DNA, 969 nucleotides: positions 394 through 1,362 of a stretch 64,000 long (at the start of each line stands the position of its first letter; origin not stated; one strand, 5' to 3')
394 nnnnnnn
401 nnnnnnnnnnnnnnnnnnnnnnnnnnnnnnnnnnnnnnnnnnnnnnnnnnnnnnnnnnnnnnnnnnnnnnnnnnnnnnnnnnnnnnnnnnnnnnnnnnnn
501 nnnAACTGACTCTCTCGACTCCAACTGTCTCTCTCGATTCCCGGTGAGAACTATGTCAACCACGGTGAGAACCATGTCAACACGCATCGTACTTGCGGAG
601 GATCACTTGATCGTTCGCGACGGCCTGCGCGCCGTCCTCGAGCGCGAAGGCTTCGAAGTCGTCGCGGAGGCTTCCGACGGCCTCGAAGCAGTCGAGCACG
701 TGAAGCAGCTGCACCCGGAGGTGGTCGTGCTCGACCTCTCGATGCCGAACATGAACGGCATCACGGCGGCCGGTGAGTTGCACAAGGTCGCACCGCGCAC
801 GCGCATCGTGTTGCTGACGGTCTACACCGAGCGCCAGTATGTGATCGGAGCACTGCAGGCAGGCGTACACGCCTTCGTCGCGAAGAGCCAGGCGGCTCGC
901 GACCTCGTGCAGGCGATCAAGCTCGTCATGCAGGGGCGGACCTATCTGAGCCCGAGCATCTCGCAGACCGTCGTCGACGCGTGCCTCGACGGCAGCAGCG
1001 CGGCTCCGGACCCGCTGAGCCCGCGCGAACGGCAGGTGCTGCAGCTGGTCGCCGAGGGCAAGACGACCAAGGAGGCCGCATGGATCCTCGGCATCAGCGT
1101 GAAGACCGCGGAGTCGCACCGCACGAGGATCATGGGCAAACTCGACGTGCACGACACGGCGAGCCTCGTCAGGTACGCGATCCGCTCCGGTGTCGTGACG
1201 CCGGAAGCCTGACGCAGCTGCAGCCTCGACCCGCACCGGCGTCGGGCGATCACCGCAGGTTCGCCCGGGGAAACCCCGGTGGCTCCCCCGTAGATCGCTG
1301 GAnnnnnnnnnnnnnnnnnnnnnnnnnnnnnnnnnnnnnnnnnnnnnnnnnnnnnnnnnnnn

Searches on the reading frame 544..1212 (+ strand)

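Call 72: search_protein_families(library=pfam, proteins=[window:544-1212:+], max_evalue=0.001)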
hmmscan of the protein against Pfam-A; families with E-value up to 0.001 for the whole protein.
window:544-1212:+ (222 aa): 5 families
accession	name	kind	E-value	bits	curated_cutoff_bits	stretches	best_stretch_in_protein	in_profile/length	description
PF00072.30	Response_reg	-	3.3e-28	98.5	30.2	1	15-126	1-111/111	Response regulator receiver domain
PF00196.25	GerE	-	3.3e-18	65.5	23.5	1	156-212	1-57/57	Bacterial regulatory proteins, luxR family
PF08281.18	Sigma70_r4_2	-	2.5e-08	33.9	25.7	1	158-200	11-54/54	Sigma-70, region 4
PF04545.22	Sigma70_r4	-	5.3e-06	26.3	24.1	1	158-200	5-48/50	Sigma-70, region 4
PF13384.12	HTH_23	-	0.00095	19.4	24.6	0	163-190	8-35/50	Homeodomain-like domain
